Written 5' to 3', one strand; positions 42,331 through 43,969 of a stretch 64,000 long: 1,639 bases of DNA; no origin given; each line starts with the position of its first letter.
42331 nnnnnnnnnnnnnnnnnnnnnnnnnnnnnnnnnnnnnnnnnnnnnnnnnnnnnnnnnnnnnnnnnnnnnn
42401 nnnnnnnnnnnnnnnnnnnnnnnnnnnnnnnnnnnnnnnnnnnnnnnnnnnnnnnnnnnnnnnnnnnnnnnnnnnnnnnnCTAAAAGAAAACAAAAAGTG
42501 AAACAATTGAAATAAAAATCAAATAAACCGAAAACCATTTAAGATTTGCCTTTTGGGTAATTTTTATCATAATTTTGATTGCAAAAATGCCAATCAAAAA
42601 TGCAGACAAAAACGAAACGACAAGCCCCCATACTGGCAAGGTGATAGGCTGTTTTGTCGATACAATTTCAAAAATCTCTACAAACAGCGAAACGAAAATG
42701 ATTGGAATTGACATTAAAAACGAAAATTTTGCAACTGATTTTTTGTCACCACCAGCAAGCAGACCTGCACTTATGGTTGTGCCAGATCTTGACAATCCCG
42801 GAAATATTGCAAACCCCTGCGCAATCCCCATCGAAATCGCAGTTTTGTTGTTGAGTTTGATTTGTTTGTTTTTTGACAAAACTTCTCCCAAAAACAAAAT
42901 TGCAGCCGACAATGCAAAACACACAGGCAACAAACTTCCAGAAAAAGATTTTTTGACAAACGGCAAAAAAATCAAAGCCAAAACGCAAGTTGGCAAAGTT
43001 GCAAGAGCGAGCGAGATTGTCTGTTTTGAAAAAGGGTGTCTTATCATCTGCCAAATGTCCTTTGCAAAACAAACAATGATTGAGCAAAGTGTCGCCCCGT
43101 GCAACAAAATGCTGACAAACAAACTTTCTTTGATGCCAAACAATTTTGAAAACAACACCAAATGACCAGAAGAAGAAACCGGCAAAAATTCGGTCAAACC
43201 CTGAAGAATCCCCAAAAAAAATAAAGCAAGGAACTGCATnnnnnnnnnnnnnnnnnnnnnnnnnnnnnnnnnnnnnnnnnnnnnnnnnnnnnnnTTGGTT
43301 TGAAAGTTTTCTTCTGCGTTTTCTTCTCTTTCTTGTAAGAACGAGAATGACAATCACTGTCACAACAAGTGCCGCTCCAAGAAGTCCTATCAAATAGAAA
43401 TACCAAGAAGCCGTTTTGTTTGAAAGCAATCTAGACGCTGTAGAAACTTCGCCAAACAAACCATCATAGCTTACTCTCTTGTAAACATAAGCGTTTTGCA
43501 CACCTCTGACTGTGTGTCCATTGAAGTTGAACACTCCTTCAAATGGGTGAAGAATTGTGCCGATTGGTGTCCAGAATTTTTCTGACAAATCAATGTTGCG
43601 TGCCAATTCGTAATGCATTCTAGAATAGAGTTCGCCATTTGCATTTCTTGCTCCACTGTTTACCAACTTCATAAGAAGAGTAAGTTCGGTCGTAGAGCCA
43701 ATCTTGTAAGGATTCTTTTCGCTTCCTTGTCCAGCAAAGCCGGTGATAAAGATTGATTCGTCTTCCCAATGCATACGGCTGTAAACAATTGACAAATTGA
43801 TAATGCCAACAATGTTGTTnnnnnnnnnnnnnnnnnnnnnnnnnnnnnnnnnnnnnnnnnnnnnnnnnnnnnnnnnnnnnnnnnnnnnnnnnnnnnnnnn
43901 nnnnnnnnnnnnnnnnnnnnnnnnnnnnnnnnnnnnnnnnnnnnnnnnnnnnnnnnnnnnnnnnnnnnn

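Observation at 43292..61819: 18.5-kb single ORF (6175 aa): an adhesin-like giant book-ended by the same GLUG-type head module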

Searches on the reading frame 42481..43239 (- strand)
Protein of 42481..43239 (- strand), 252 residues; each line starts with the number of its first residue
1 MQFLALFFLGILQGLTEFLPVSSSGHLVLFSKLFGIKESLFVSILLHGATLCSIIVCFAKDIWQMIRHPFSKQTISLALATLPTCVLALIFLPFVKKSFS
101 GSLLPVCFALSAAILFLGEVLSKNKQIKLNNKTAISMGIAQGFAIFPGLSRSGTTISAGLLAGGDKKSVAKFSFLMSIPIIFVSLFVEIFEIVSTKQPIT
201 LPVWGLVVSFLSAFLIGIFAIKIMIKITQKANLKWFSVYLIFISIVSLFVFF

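Call 9: search_protein_families(library=pfam, proteins=[window:42481-43239:-], max_evalue=0.001)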
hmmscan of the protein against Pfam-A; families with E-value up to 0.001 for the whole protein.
window:42481-43239:- (252 aa): 1 family
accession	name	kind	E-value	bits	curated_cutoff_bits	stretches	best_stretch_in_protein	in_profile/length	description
PF02673.24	BacA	-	1.4e-58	199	33.4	1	7-246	2-257/257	Bacitracin resistance protein BacA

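Call 17: find_encoding_contigs(protein=window:42481-43239:-, flank=10000, max_places=6)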
Protein window:42481-43239:- (252 aa): 4 contigs read that carry it; 2 places shown.
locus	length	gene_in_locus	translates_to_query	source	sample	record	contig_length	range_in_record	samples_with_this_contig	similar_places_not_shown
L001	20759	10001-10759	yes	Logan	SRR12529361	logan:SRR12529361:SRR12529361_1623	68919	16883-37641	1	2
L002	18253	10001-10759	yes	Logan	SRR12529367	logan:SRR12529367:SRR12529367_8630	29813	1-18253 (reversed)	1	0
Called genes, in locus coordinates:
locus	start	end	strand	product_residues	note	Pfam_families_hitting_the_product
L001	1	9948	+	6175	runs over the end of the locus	-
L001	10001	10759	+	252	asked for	PF02673:BacA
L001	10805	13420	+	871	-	PF00690:Cation_ATPase_N, PF00122:E1-E2_ATPase, PF00702:Hydrolase, PF13246:Cation_ATPase, PF00689:Cation_ATPase_C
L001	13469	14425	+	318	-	PF13177:DNA_pol3_delta2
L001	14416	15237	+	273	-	PF04468:PSP1, PF28472:PSP1_3rd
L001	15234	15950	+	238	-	PF03602:Cons_hypoth95 (weak), PF02384:N6_Mtase, PF10294:Methyltransf_16 (weak), PF01170:UPF0020, PF02475:TRM5-TYW2_MTfase, PF05175:MTS, PF06325:PrmA (weak), PF13649:Methyltransf_25 (weak), +1 more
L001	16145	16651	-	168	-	PF07670:Gate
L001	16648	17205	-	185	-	PF07670:Gate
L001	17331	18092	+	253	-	PF01026:TatD_DNase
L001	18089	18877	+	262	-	PF00398:RrnaAD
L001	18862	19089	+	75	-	-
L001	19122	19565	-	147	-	PF01281:Ribosomal_L9_N, PF03948:Ribosomal_L9_C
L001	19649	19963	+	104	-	PF07561:DUF1540 (faint)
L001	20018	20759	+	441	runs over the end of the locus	-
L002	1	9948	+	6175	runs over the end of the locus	-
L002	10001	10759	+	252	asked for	PF02673:BacA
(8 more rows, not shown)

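Call 54: find_homologous_proteins(query=window:42481-43239:-, max_evalue=1e-30)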
Query window:42481-43239:- (252 aa): 4181 proteins with E <= 1e-30 among 8000 candidates; the best 120 are listed.
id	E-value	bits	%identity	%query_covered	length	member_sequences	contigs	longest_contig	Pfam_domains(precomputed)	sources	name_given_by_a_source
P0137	9.9e-146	502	98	100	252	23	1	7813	PF02673.25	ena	-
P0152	6.4e-124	430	83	100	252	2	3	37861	PF02673.25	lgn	-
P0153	1.5e-121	423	80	100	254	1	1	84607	PF02673.25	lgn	-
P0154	1.7e-101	357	67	98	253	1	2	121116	PF02673.25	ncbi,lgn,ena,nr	ncbi:MAG: undecaprenyl-diphosphate phosphatase [Clostridia bacterium]|nr:undecaprenyl-diphosphate ph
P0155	4.4e-99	349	69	99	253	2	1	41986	PF02673.25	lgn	-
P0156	1.1e-98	348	67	98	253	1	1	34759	PF02673.25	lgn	-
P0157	4.1e-98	346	68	98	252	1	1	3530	PF02673.25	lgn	-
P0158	7.4e-98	345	67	98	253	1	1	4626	PF02673.25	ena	-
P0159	1.1e-97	344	67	98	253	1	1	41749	PF02673.25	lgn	-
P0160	1.2e-97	344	67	98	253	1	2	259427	PF02673.25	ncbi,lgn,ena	-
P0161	1.4e-97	344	66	99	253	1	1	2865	PF02673.25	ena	-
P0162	1.5e-97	344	67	98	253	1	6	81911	PF02673.25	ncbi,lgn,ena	-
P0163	1.8e-97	344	66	98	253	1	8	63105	PF02673.25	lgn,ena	-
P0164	2.0e-97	344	67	98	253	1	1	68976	PF02673.25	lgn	-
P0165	2.2e-97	343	67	98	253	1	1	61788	PF02673.25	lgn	-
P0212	2.0e-94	334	63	99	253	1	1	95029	PF02673.25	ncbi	ncbi:MAG: undecaprenyl-diphosphate phosphatase [Candidatus Caccovivens sp.]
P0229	1.9e-92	327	65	98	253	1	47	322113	PF02673.25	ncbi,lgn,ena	-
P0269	4.4e-91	323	63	99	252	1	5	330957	PF02673.25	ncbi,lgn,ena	-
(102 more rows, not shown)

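Call 55: find_encoding_contigs(protein=P0153, flank=10000, max_places=1)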
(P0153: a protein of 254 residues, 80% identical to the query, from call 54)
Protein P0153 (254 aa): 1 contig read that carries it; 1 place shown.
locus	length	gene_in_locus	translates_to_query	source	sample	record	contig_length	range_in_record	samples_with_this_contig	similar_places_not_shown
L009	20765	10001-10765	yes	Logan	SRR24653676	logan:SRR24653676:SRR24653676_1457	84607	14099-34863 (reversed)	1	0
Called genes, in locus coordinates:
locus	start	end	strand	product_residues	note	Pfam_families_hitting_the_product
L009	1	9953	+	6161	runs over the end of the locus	-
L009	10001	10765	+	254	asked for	PF02673:BacA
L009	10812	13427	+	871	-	PF00690:Cation_ATPase_N, PF12710:HAD (faint), PF00122:E1-E2_ATPase, PF00702:Hydrolase, PF13246:Cation_ATPase, PF00689:Cation_ATPase_C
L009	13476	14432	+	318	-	PF13177:DNA_pol3_delta2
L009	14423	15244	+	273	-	PF04468:PSP1, PF28472:PSP1_3rd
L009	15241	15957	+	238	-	PF02384:N6_Mtase (weak), PF03602:Cons_hypoth95 (weak), PF10294:Methyltransf_16 (weak), PF01170:UPF0020, PF05175:MTS, PF06325:PrmA (weak), PF02475:TRM5-TYW2_MTfase, PF13847:Methyltransf_31, +1 more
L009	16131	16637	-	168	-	PF07670:Gate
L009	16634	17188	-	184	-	PF07670:Gate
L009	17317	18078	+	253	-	PF01026:TatD_DNase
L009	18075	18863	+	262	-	PF00398:RrnaAD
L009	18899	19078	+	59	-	-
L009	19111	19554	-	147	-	PF01281:Ribosomal_L9_N, PF03948:Ribosomal_L9_C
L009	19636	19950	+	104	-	PF07561:DUF1540 (faint)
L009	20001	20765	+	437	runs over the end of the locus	-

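Call 56: find_encoding_contigs(protein=P0152, flank=10000, max_places=1)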
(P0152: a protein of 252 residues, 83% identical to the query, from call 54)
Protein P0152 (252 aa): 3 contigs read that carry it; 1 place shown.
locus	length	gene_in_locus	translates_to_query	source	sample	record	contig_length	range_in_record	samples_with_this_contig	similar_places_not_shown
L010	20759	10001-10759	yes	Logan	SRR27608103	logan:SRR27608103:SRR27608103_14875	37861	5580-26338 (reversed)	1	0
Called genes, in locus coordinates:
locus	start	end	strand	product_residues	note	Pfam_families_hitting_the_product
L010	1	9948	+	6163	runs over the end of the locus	-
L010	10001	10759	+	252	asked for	PF02673:BacA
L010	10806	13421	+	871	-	PF00690:Cation_ATPase_N, PF00122:E1-E2_ATPase, PF00702:Hydrolase, PF13246:Cation_ATPase, PF00689:Cation_ATPase_C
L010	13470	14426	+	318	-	PF13177:DNA_pol3_delta2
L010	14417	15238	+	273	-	PF04468:PSP1, PF28472:PSP1_3rd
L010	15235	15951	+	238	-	PF03602:Cons_hypoth95 (weak), PF02384:N6_Mtase, PF10294:Methyltransf_16 (weak), PF01170:UPF0020, PF02475:TRM5-TYW2_MTfase, PF05175:MTS, PF06325:PrmA (weak), PF13847:Methyltransf_31, +3 more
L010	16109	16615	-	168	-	PF07670:Gate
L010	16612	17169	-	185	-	PF07670:Gate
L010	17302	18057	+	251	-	PF01026:TatD_DNase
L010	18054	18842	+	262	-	PF00398:RrnaAD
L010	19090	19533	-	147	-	PF01281:Ribosomal_L9_N, PF03948:Ribosomal_L9_C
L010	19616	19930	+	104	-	PF07561:DUF1540 (faint)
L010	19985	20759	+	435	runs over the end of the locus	-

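Call 57: find_encoding_contigs(protein=P0154, flank=10000, max_places=1)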
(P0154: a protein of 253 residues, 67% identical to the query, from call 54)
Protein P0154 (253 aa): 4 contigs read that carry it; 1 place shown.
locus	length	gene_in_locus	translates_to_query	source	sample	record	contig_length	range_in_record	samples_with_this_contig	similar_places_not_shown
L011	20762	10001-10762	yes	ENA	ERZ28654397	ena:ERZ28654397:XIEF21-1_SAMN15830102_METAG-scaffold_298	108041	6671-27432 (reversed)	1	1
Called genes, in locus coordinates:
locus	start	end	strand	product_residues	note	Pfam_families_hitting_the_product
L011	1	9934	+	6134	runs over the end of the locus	PF09479:Flg_new (faint)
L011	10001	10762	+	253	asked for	PF02673:BacA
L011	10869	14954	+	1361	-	PF09479:Flg_new (weak)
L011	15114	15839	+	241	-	PF01741:MscL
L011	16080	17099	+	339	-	PF13651:EcoRI_methylase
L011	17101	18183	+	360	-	PF03235:GmrSD_N, PF01844:HNH, PF14279:HNH_5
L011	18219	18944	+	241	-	PF00459:Inositol_P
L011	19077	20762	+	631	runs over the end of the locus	-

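Call 58: find_encoding_contigs(protein=P0212, flank=10000, max_places=1)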
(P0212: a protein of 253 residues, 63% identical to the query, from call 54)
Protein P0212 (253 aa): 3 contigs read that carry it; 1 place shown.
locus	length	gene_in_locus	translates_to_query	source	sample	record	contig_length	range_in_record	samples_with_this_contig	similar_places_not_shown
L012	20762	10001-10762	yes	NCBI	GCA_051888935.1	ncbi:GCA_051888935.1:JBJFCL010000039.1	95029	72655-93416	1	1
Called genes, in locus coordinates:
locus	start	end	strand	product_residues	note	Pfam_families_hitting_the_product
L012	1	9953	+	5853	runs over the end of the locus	PF09479:Flg_new, PF18998:Flg_new_2 (faint)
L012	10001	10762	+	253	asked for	PF02673:BacA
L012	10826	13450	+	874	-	PF00690:Cation_ATPase_N, PF00122:E1-E2_ATPase, PF00702:Hydrolase, PF13246:Cation_ATPase, PF00689:Cation_ATPase_C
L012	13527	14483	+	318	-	PF13177:DNA_pol3_delta2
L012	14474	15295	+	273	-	PF04468:PSP1, PF28472:PSP1_3rd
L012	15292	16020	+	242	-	PF03602:Cons_hypoth95 (weak), PF00398:RrnaAD (weak), PF02384:N6_Mtase (weak), PF08704:GCD14 (faint), PF05175:MTS, PF02475:TRM5-TYW2_MTfase, PF13847:Methyltransf_31 (faint)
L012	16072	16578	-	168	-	PF07670:Gate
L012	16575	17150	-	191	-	PF07670:Gate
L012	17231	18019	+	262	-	PF01026:TatD_DNase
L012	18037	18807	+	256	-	PF00398:RrnaAD, PF01728:FtsJ (weak)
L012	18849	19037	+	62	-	-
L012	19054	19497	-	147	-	PF01281:Ribosomal_L9_N, PF03948:Ribosomal_L9_C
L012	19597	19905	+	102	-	PF07561:DUF1540 (faint)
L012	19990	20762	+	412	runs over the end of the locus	-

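Call 101: search_protein_families(library=pfam, proteins=[L011:2-9931:+, L012:3-9950:+], max_evalue=0.01)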
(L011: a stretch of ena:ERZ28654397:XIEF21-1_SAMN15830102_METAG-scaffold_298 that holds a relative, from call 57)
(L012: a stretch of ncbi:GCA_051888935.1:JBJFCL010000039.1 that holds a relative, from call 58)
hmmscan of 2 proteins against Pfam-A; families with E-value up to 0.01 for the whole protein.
L011:2-9931:+ (3310 aa): 4 families
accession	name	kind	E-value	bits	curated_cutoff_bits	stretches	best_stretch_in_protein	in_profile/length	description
PF18657.6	YDG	-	7.4e-08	33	25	2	810-878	5-84/85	YDG domain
PF09479.16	Flg_new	-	8.1e-05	23.1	27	1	1831-1876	17-65/65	Listeria-Bacteroides repeat domain (List_Bact_rpt)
PF18998.6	Flg_new_2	-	0.00015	22.1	23.6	0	2874-2912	21-61/73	Divergent InlB B-repeat domain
PF18676.6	MBG_2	-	0.0098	16.9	25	1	986-1043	11-68/72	MBG domain (YGX type)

L012:3-9950:+ (3316 aa): 3 families
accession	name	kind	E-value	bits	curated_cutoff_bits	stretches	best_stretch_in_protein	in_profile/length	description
PF18998.6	Flg_new_2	-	1.5e-15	57.3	23.6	1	1935-1995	9-66/73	Divergent InlB B-repeat domain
PF18657.6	YDG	-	4.3e-11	43.3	25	3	831-891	12-84/85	YDG domain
PF09479.16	Flg_new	-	6.2e-05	23.5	27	0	1863-1908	17-64/65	Listeria-Bacteroides repeat domain (List_Bact_rpt)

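Call 109: find_encoding_contigs(protein=P0229, flank=10000, max_places=1)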
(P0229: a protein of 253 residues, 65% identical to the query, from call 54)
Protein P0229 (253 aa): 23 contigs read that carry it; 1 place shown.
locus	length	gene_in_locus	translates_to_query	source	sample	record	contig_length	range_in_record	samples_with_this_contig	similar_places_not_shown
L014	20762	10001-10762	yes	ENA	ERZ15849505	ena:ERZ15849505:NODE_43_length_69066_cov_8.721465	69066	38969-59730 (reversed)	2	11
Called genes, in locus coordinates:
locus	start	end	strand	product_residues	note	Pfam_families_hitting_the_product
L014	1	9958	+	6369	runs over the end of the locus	-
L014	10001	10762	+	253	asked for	PF02673:BacA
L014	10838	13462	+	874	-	PF00690:Cation_ATPase_N, PF00122:E1-E2_ATPase, PF00702:Hydrolase, PF13246:Cation_ATPase, PF00689:Cation_ATPase_C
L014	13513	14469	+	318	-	PF13177:DNA_pol3_delta2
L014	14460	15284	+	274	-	PF04468:PSP1, PF28472:PSP1_3rd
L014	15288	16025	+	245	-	PF03602:Cons_hypoth95, PF02384:N6_Mtase (weak), PF02475:TRM5-TYW2_MTfase (weak), PF05175:MTS, PF02390:Methyltransf_4 (weak)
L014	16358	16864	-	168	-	PF07670:Gate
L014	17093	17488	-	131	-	-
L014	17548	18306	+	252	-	PF01026:TatD_DNase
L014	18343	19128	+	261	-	PF00398:RrnaAD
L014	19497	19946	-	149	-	PF01281:Ribosomal_L9_N, PF03948:Ribosomal_L9_C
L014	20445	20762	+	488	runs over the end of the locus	-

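Call 110: find_encoding_contigs(protein=P0269, flank=10000, max_places=1)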
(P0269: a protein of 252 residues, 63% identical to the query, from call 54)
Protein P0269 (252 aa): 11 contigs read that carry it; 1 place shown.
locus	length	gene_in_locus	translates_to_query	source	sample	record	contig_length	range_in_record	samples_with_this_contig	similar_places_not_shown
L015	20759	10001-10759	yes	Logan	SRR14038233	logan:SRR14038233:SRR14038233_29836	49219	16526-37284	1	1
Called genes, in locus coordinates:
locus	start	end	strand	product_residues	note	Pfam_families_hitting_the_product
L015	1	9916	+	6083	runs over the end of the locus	PF18998:Flg_new_2 (faint)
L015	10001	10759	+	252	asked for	PF02673:BacA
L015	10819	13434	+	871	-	PF00690:Cation_ATPase_N, PF00122:E1-E2_ATPase, PF00702:Hydrolase, PF13246:Cation_ATPase, PF12710:HAD (faint), PF00689:Cation_ATPase_C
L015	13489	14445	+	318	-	PF13177:DNA_pol3_delta2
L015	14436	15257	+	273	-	PF04468:PSP1, PF28472:PSP1_3rd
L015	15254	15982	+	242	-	PF03602:Cons_hypoth95 (weak), PF02475:TRM5-TYW2_MTfase, PF05175:MTS, PF06325:PrmA (weak), PF10294:Methyltransf_16 (weak), PF01170:UPF0020 (weak), PF13847:Methyltransf_31, PF13649:Methyltransf_25 (weak), +2 more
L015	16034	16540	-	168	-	PF07670:Gate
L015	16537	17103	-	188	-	PF07670:Gate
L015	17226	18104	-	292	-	PF02645:DegV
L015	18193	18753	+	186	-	PF00440:TetR_N (weak), PF14278:TetR_C_8 (weak)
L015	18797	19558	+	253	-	PF01026:TatD_DNase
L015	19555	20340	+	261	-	PF00398:RrnaAD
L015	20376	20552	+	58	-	-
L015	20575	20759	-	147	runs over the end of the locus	PF01281:Ribosomal_L9_N, PF03948:Ribosomal_L9_C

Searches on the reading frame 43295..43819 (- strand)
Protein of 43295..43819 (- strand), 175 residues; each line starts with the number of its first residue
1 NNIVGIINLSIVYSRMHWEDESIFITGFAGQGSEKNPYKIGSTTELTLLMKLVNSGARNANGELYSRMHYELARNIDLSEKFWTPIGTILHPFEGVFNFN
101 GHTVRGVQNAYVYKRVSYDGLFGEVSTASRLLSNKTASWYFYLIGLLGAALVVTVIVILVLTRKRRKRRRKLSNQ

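Call 25: search_protein_families(library=pfam, proteins=[window:43295-43819:-], max_evalue=10)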
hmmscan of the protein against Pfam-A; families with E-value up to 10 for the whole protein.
seq(175 aa): 2 families
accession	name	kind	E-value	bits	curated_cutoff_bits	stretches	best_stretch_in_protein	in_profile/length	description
PF14316.11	DUF4381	-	0.18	12.5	27.2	1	137-170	12-49/145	Domain of unknown function (DUF4381)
PF07584.16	BatA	-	0.19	12.6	25.9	1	144-173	7-36/77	Aerotolerance regulator N-terminal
